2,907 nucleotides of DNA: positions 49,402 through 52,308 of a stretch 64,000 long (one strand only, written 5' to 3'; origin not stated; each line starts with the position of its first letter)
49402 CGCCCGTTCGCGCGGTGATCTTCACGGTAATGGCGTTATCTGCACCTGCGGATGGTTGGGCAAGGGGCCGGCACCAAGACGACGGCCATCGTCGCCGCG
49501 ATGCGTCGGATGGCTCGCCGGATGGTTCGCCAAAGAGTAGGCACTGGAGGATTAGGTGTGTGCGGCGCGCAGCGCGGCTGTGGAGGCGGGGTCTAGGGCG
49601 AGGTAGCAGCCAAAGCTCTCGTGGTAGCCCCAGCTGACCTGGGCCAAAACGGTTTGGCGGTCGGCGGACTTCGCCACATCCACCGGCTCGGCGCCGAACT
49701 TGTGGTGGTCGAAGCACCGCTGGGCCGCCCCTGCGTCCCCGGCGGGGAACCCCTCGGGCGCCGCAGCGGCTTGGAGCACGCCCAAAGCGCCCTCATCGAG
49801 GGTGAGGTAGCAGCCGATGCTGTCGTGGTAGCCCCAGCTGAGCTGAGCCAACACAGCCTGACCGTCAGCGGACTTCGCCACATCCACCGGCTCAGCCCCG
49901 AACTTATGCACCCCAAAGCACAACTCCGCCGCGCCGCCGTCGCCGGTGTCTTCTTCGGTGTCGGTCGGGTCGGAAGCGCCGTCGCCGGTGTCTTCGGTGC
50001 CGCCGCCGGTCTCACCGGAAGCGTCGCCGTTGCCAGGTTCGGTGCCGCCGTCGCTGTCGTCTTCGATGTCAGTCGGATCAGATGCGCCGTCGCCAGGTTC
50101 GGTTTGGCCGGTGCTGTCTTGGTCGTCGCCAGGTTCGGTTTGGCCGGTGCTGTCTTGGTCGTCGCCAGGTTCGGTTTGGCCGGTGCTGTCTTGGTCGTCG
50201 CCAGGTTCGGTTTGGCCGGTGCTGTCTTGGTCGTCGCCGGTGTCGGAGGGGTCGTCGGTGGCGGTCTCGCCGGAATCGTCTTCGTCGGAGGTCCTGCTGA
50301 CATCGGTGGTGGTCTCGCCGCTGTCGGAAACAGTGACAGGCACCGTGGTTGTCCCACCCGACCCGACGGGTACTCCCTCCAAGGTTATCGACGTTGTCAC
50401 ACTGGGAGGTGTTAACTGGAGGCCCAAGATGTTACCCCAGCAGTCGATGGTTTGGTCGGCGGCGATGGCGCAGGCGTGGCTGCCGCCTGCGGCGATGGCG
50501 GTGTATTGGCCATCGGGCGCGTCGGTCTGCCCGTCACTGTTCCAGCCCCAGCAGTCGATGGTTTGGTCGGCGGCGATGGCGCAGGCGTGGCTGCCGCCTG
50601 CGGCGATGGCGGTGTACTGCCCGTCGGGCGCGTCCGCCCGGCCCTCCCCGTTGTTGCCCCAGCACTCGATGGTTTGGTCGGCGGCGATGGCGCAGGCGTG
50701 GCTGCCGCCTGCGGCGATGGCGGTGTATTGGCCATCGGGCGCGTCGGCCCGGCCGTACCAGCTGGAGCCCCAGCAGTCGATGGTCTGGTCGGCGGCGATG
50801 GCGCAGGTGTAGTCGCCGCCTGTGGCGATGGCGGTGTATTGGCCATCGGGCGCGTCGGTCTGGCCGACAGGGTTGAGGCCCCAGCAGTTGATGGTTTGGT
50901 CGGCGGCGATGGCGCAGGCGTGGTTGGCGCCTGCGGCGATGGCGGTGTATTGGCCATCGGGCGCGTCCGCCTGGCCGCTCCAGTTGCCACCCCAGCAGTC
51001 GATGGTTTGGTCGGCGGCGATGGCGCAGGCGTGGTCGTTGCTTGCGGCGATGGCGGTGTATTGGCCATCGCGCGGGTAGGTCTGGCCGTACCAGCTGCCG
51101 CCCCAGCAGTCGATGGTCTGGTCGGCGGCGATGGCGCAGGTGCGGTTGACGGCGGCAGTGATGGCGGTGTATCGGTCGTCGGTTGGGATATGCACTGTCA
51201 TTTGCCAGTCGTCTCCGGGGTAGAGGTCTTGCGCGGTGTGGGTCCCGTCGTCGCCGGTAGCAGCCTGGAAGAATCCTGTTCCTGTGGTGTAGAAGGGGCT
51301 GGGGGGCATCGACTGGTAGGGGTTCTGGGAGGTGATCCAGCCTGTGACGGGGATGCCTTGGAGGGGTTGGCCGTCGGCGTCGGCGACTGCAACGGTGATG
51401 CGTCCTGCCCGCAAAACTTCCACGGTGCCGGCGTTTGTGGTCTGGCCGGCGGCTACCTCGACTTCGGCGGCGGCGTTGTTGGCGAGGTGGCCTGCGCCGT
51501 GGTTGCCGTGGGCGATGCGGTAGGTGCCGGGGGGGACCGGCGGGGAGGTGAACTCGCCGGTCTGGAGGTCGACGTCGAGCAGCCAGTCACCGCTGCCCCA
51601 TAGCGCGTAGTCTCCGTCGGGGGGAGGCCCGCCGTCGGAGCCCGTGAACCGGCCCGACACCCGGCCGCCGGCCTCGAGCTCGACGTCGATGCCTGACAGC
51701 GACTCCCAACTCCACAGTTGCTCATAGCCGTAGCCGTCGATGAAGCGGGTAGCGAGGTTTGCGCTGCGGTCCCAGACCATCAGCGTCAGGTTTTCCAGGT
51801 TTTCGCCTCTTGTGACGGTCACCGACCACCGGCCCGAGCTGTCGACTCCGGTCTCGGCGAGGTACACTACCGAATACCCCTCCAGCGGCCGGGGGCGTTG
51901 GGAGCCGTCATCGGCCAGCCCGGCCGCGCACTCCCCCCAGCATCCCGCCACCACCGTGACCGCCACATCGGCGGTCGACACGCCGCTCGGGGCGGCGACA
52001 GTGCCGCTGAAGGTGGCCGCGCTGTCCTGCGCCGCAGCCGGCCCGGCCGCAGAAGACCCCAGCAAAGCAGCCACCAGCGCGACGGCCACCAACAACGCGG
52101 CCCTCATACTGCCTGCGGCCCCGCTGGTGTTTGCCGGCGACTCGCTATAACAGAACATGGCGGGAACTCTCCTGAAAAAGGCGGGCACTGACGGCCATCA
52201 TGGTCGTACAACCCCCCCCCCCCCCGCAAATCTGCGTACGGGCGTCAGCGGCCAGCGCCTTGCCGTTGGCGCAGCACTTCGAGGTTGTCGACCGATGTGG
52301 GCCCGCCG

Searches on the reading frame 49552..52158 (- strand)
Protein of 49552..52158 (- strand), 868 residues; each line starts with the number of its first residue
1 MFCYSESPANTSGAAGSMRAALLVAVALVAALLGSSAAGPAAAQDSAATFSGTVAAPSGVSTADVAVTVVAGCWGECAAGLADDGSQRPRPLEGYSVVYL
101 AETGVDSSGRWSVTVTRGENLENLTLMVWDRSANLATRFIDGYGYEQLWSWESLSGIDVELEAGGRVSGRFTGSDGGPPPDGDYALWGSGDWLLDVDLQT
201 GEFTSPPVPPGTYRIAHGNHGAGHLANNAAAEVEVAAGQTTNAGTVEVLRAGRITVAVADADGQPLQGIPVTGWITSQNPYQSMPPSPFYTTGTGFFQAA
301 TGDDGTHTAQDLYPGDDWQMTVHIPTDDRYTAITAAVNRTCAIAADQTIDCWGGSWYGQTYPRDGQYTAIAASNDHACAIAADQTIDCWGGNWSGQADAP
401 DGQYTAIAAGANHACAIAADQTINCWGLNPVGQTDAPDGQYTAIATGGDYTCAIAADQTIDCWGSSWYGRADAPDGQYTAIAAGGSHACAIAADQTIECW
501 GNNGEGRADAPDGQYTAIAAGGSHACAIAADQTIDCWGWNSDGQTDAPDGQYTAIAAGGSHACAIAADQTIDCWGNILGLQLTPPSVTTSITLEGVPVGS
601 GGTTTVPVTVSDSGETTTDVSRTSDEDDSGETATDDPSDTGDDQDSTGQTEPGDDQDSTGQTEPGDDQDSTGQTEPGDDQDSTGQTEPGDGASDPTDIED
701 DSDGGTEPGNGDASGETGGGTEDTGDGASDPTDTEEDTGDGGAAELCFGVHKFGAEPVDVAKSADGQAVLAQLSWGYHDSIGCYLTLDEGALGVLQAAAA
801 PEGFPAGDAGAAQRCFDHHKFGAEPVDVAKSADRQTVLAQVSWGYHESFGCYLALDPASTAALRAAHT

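Call 12: search_protein_families(library=pfam, proteins=[window:49552-52158:-], max_evalue=0.01)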
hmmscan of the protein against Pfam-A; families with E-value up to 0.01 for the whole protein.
window:49552-52158:- (868 aa): 3 families
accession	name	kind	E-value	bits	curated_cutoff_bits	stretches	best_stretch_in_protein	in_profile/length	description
PF13540.12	RCC1_2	-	5e-38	128.4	22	5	516-544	2-30/30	Regulator of chromosome condensation (RCC1) repeat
PF25390.1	WD40_RLD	-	3e-16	60.2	150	2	301-546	63-331/363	RCC1-like domain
PF14686.12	fn3_3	-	0.0045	17.2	24.4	1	198-242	33-74/75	Polysaccharide lyase family 4, domain II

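Call 19: find_homologous_proteins(query=window:49552-52158:-, max_evalue=1e-10)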
Query window:49552-52158:- (868 aa): 898 proteins with E <= 1e-10 among 8000 candidates; the best 120 are listed.
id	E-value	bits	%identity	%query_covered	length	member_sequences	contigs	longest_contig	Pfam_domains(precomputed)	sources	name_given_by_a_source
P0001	0.0e+0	1728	66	81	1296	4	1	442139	PF14686.13,PF13540.13,PF25390.2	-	-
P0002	0.0e+0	1157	54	62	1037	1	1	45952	PF14686.13,PF13540.13,PF13620.13,PF25390.2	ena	-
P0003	0.0e+0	1112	53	47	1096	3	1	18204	PF13540.13,PF25390.2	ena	-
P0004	0.0e+0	1090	50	68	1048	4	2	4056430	PF13540.13,PF25390.2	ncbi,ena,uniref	ncbi:hypothetical protein [Candidatus Poriferisocius sp.]|uniref:hypothetical protein n=1 Tax=Candid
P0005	0.0e+0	1056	57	65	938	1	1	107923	PF13540.13,PF25390.2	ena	-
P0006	0.0e+0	1041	43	67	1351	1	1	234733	PF14686.13,PF13540.13,PF25390.2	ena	-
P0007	6.9e-293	992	53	28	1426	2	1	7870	PF13540.13,PF25390.2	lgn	-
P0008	1.6e-276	938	48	30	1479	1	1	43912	PF00415.25,PF13540.13,PF25390.2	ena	-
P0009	4.0e-265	901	56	29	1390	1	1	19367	PF13540.13,PF25390.2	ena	-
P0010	6.4e-256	870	56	31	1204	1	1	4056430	PF13540.13,PF00188.33,PF19078.7,PF25390.2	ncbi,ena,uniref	ncbi:Ig-like domain-containing protein [Candidatus Poriferisocius sp.]|uniref:Ig-like domain-contain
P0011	8.9e-255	866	53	34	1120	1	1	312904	PF13540.13,PF00188.33,PF19078.7,PF25390.2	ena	-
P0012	8.7e-253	860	57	69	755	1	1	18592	PF14686.13,PF13540.13,PF17210.10,PF25390.2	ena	-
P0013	3.4e-252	858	55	34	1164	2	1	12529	PF13540.13,PF00188.33,PF19078.7,PF25390.2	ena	-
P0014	2.7e-251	855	61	30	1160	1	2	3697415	PF13540.13,PF00188.33,PF19078.7,PF25390.2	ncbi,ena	-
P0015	1.4e-250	852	54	69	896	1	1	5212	PF13540.13,PF25390.2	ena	-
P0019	1.7e-239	816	56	64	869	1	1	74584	PF13540.13,PF13620.13,PF25390.2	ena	-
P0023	2.0e-229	782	52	95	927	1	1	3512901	PF13540.13,PF25390.2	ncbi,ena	-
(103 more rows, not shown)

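Call 20: find_encoding_contigs(protein=P0001, flank=10000, max_places=10)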
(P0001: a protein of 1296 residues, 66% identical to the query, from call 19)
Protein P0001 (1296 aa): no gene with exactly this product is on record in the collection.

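Call 21: find_encoding_contigs(protein=P0004, flank=6000, max_places=6)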
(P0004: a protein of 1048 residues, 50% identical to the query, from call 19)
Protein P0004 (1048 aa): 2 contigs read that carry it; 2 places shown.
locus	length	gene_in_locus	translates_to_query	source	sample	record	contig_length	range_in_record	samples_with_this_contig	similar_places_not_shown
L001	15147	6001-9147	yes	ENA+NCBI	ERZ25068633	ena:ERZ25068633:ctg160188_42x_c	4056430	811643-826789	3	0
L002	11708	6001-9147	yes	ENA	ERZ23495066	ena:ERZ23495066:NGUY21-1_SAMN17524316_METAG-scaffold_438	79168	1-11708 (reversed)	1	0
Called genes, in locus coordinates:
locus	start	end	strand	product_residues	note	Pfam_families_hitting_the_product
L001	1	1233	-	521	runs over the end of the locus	PF00501:AMP-binding, PF13193:AMP-binding_C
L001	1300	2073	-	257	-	PF00378:ECH_1, PF16113:ECH_2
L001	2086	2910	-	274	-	PF00378:ECH_1, PF16113:ECH_2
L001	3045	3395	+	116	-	-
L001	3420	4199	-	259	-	PF00106:adh_short, PF08659:KR, PF13561:adh_short_C2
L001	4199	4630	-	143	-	PF01035:DNA_binding_1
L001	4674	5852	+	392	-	PF01636:APH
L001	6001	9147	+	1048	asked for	PF25390:WD40_RLD, PF13540:RCC1_2, PF25390:WD40_RLD, PF13540:RCC1_2, PF25390:WD40_RLD, PF13540:RCC1_2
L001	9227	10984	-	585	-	PF03600:CitMHS, PF02080:TrkA_C, PF00939:Na_sulph_symp, PF03600:CitMHS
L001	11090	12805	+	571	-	PF14306:PUA_2, PF01747:ATP-sulfurylase, PF01583:APS_kinase, PF13671:AAA_33 (faint)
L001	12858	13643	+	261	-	PF00459:Inositol_P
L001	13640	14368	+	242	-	PF00459:Inositol_P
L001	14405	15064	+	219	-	PF21003:NucS_N, PF01939:NucS_C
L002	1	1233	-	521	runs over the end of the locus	PF00501:AMP-binding, PF13193:AMP-binding_C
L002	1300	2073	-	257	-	PF00378:ECH_1, PF16113:ECH_2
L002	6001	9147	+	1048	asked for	PF25390:WD40_RLD, PF13540:RCC1_2, PF25390:WD40_RLD, PF13540:RCC1_2, PF25390:WD40_RLD, PF13540:RCC1_2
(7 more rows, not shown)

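Call 22: find_encoding_contigs(protein=P0023, flank=6000, max_places=6)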
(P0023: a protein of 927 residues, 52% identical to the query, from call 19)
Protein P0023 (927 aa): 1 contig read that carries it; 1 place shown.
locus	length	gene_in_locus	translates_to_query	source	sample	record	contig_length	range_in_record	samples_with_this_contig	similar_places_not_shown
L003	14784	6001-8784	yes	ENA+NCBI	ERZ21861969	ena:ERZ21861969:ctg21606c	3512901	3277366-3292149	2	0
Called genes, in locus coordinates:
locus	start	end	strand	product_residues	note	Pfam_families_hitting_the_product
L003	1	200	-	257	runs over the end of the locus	PF00378:ECH_1, PF16113:ECH_2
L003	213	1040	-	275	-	PF00378:ECH_1, PF16113:ECH_2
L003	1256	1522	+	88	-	-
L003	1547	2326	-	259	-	PF00106:adh_short, PF01370:Epimerase (faint), PF08659:KR, PF13561:adh_short_C2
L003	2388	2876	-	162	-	PF02870:Methyltransf_1N (weak), PF01035:DNA_binding_1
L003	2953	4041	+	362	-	PF01636:APH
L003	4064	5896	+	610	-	PF04932:Wzy_C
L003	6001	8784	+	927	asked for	PF25390:WD40_RLD, PF13540:RCC1_2 (weak)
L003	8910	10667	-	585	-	PF03600:CitMHS, PF02080:TrkA_C, PF00939:Na_sulph_symp, PF03600:CitMHS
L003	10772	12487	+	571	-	PF14306:PUA_2, PF01747:ATP-sulfurylase, PF01583:APS_kinase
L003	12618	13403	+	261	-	PF00459:Inositol_P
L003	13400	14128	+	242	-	PF00459:Inositol_P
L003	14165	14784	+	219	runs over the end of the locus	PF21003:NucS_N, PF01939:NucS_C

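Call 28: find_encoding_contigs(protein=P0002, flank=10000, max_places=4)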
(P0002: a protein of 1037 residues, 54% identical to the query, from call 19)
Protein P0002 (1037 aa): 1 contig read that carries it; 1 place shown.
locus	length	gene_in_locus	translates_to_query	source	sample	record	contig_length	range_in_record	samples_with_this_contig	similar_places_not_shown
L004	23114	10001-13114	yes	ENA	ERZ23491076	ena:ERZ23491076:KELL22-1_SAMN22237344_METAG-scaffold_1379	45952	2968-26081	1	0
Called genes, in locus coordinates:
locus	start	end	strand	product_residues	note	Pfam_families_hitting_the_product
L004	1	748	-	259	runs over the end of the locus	PF00106:adh_short, PF01370:Epimerase (faint), PF08659:KR, PF13561:adh_short_C2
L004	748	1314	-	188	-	PF02870:Methyltransf_1N, PF01035:DNA_binding_1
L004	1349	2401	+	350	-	PF01636:APH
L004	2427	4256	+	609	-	PF04932:Wzy_C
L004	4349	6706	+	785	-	PF13540:RCC1_2 (weak), PF25390:WD40_RLD, PF13540:RCC1_2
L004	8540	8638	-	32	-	-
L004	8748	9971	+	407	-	PF13540:RCC1_2 (weak), PF25390:WD40_RLD (faint), PF00173:Cyt-b5, PF13540:RCC1_2 (weak)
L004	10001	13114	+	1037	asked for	PF25390:WD40_RLD, PF13540:RCC1_2, PF25390:WD40_RLD, PF25390:WD40_RLD, PF13540:RCC1_2, PF25390:WD40_RLD, PF13540:RCC1_2, PF25390:WD40_RLD, +6 more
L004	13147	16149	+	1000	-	PF25390:WD40_RLD, PF13540:RCC1_2 (weak), PF25390:WD40_RLD, PF13540:RCC1_2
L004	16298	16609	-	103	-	PF01850:PIN (weak)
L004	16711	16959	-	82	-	-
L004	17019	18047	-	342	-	PF01551:Peptidase_M23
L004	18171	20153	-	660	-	-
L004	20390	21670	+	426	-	PF02720:DUF222, PF01844:HNH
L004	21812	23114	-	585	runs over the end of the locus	PF03600:CitMHS, PF02080:TrkA_C, PF00939:Na_sulph_symp, PF03600:CitMHS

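Call 29: find_encoding_contigs(protein=P0005, flank=10000, max_places=4)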
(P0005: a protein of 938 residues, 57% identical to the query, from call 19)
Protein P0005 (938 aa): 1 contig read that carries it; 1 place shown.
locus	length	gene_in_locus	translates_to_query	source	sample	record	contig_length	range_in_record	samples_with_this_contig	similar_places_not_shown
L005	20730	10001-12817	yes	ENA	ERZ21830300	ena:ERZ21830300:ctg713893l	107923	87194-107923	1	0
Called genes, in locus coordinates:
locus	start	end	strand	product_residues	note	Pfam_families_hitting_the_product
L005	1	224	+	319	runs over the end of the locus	PF04199:Cyclase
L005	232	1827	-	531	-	PF06609:TRI12, PF00083:Sugar_tr (weak), PF07690:MFS_1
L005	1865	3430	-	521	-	PF00501:AMP-binding, PF13193:AMP-binding_C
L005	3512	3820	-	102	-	PF00378:ECH_1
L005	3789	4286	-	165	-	PF00378:ECH_1, PF16113:ECH_2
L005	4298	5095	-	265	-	PF00378:ECH_1, PF16113:ECH_2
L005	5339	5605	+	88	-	-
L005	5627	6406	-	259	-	PF00106:adh_short, PF01370:Epimerase (weak), PF08659:KR, PF13561:adh_short_C2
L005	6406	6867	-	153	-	PF02870:Methyltransf_1N (weak), PF01035:DNA_binding_1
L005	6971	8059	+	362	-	PF01636:APH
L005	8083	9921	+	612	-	PF04932:Wzy_C, PF23914:TPR_CcmH_CycH (weak)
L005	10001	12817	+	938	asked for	PF25390:WD40_RLD, PF13540:RCC1_2, PF25390:WD40_RLD, PF13540:RCC1_2, PF25390:WD40_RLD, PF13540:RCC1_2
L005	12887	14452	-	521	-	PF03600:CitMHS, PF02080:TrkA_C, PF00939:Na_sulph_symp, PF03600:CitMHS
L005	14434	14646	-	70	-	-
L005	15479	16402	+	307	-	PF01747:ATP-sulfurylase, PF01583:APS_kinase, PF13671:AAA_33 (faint)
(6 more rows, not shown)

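Call 45: list_cluster_members(proteins=[P0001])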
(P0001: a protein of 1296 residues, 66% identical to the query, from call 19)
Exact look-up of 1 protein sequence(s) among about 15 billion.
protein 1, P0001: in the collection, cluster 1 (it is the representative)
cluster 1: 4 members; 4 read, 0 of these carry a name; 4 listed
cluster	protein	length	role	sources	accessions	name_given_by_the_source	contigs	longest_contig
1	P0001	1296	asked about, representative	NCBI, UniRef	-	-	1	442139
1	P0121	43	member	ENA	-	-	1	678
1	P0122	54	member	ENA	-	-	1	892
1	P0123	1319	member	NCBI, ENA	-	-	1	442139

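Call 55: find_homologous_proteins(query=L004:18171-20153:-, max_evalue=1e-30)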
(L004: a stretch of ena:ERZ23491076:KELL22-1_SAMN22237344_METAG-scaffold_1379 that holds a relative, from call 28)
Query L004:18171-20153:- (660 aa): 94 proteins with E <= 1e-30 among 8000 candidates.
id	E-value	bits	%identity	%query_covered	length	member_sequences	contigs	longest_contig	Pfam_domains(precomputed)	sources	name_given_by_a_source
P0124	0.0e+0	1555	100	99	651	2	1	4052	-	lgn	-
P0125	1.4e-186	640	52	98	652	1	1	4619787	-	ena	-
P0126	1.6e-181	623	51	99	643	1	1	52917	-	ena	-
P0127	6.1e-125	436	45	96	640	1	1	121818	-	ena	-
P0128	3.8e-118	414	41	83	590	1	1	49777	-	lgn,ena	-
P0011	7.4e-109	383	36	96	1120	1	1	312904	PF13540.13,PF00188.33,PF19078.7,PF25390.2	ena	-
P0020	1.7e-108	382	35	93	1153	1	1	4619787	PF13540.13,PF00188.33,PF19078.7,PF25390.2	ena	-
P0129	2.7e-98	348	40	72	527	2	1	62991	-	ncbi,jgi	-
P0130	1.1e-97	346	43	69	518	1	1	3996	-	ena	-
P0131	2.0e-95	339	32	87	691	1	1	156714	PF13540.13,PF25390.2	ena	-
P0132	1.4e-94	336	45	64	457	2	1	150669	-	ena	-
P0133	8.1e-93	330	40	71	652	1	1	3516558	PF13540.13,PF00041.28,PF25390.2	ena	-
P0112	3.2e-92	328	41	74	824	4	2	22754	PF13540.13,PF00188.33,PF19078.7,PF25390.2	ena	-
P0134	3.6e-90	321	40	76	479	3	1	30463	-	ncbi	-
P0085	4.9e-89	318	37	95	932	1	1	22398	PF07151.20,PF13540.13,PF19078.7,PF25390.2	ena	-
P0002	7.4e-83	297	71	17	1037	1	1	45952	PF14686.13,PF13540.13,PF13620.13,PF25390.2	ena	-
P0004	5.1e-77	278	71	18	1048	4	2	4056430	PF13540.13,PF25390.2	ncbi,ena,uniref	ncbi:hypothetical protein [Candidatus Poriferisocius sp.]|uniref:hypothetical protein n=1 Tax=Candid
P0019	1.7e-74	270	70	19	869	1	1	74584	PF13540.13,PF13620.13,PF25390.2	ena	-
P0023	2.6e-70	256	71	19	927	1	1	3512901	PF13540.13,PF25390.2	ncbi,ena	-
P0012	1.7e-68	250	71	17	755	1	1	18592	PF14686.13,PF13540.13,PF17210.10,PF25390.2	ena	-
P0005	1.1e-61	227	62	17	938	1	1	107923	PF13540.13,PF25390.2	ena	-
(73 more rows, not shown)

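Call 56: find_encoding_contigs(protein=P0124, flank=5000, max_places=10)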
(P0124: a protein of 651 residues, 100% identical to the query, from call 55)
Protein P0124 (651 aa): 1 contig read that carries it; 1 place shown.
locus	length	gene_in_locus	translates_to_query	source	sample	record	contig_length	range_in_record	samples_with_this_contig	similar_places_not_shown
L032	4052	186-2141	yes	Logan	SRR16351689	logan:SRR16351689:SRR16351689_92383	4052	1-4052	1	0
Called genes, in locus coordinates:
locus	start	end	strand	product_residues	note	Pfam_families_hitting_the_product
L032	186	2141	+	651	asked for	-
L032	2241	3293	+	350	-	PF01551:Peptidase_M23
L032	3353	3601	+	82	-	-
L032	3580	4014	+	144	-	PF01850:PIN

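Call 57: find_encoding_contigs(protein=P0125, flank=5000, max_places=6)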
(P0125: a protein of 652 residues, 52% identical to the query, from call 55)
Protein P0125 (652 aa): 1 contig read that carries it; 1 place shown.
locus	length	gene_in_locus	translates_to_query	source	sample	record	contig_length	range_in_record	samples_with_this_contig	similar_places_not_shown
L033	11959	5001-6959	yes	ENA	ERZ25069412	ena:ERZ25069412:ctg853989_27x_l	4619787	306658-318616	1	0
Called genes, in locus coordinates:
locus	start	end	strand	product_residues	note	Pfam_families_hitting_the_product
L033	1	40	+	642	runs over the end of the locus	-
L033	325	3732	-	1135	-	PF25390:WD40_RLD, PF13540:RCC1_2, PF25390:WD40_RLD, PF13540:RCC1_2, PF00041:fn3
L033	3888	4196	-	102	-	PF01850:PIN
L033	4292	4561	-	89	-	PF01402:RHH_1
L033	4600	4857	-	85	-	PF13560:HTH_31, PF01381:HTH_3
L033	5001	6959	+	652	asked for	-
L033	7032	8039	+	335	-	PF01551:Peptidase_M23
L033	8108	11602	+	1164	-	PF25390:WD40_RLD, PF13540:RCC1_2, PF19078:Big_12, PF25390:WD40_RLD, PF13540:RCC1_2, PF25390:WD40_RLD, PF13540:RCC1_2, PF25390:WD40_RLD, +2 more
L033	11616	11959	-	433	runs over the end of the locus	PF00067:p450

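Call 61: find_encoding_contigs(protein=P0126, flank=6000, max_places=6)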
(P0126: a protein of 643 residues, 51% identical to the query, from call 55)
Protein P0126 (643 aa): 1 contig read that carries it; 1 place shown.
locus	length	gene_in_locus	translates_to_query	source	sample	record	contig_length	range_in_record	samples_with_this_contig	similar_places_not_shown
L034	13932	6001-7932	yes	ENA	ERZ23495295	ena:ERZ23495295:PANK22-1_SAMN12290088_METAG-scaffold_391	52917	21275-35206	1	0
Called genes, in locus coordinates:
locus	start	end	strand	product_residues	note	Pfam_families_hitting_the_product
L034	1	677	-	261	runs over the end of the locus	PF00459:Inositol_P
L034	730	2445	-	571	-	PF14306:PUA_2, PF01747:ATP-sulfurylase, PF01583:APS_kinase, PF13671:AAA_33 (faint)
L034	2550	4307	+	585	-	PF03600:CitMHS, PF02080:TrkA_C, PF00939:Na_sulph_symp, PF03600:CitMHS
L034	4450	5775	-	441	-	PF02720:DUF222, PF01844:HNH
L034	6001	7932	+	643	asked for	-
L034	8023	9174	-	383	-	PF01636:APH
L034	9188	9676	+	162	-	PF02870:Methyltransf_1N (weak), PF01035:DNA_binding_1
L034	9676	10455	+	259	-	PF00106:adh_short, PF08659:KR, PF13561:adh_short_C2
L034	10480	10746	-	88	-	-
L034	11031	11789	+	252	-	PF00378:ECH_1, PF16113:ECH_2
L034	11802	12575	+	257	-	PF00378:ECH_1, PF16113:ECH_2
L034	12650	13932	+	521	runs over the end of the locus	PF00501:AMP-binding, PF13193:AMP-binding_C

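Call 65: find_encoding_contigs(protein=P0019, flank=10000, max_places=4)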
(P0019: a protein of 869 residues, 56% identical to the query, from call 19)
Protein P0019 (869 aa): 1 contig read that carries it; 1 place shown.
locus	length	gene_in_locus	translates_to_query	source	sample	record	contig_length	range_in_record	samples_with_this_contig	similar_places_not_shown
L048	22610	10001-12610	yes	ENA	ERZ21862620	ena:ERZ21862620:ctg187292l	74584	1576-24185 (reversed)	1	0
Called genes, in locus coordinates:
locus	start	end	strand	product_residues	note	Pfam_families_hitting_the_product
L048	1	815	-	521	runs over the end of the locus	PF00501:AMP-binding, PF13193:AMP-binding_C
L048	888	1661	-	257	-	PF00378:ECH_1, PF16113:ECH_2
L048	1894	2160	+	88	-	-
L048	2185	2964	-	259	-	PF00106:adh_short, PF08659:KR, PF13561:adh_short_C2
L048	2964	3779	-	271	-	PF02870:Methyltransf_1N, PF01035:DNA_binding_1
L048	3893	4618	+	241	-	PF01636:APH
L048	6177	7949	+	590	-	PF13540:RCC1_2, PF25390:WD40_RLD, PF13540:RCC1_2, PF25390:WD40_RLD, PF13540:RCC1_2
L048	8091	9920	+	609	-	PF04932:Wzy_C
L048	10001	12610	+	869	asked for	PF13620:CarboxypepD_reg (faint), PF25390:WD40_RLD, PF13540:RCC1_2, PF25390:WD40_RLD, PF13540:RCC1_2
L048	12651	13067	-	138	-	PF01850:PIN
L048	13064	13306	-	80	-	-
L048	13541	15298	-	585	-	PF03600:CitMHS, PF02080:TrkA_C, PF00939:Na_sulph_symp, PF03600:CitMHS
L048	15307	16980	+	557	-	PF14306:PUA_2, PF01747:ATP-sulfurylase, PF01583:APS_kinase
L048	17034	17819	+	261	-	PF00459:Inositol_P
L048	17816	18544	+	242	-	PF00459:Inositol_P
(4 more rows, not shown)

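Call 66: find_encoding_contigs(protein=P0012, flank=10000, max_places=4)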
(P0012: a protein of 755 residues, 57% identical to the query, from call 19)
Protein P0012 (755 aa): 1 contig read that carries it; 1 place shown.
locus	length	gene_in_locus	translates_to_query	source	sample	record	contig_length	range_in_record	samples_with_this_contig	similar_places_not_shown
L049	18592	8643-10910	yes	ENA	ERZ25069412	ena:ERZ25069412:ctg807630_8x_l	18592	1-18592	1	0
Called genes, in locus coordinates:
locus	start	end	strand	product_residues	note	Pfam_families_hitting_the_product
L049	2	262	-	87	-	?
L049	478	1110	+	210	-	PF04311:DUF459, PF13472:Lipase_GDSL_2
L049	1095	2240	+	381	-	PF01636:APH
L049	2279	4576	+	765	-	PF13620:CarboxypepD_reg (faint), PF25390:WD40_RLD, PF13540:RCC1_2, PF25390:WD40_RLD (weak)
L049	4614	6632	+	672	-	PF25390:WD40_RLD (weak), PF13540:RCC1_2 (weak), PF25390:WD40_RLD, PF13540:RCC1_2, PF04311:DUF459, PF13472:Lipase_GDSL_2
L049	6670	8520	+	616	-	PF04932:Wzy_C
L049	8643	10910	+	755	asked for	PF14686:fn3_3 (faint), PF17210:SdrD_B (faint), PF25390:WD40_RLD, PF13540:RCC1_2 (weak), PF25390:WD40_RLD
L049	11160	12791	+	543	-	PF14686:fn3_3 (faint), PF25390:WD40_RLD (faint), PF13540:RCC1_2 (weak)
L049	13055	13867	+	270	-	PF25390:WD40_RLD (weak), PF13540:RCC1_2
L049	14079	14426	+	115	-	PF13744:HTH_37 (weak), PF13560:HTH_31, PF01381:HTH_3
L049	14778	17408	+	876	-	PF13620:CarboxypepD_reg (faint), PF13540:RCC1_2 (faint), PF25390:WD40_RLD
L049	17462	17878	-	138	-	PF01850:PIN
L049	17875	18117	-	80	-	-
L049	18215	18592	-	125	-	?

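Call 83: search_protein_families(library=ncbifam, proteins=[window:49552-52158:-], max_evalue=0.01)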
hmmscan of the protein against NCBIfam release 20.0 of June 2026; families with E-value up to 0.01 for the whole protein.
window:49552-52158:- (868 aa): 0 families
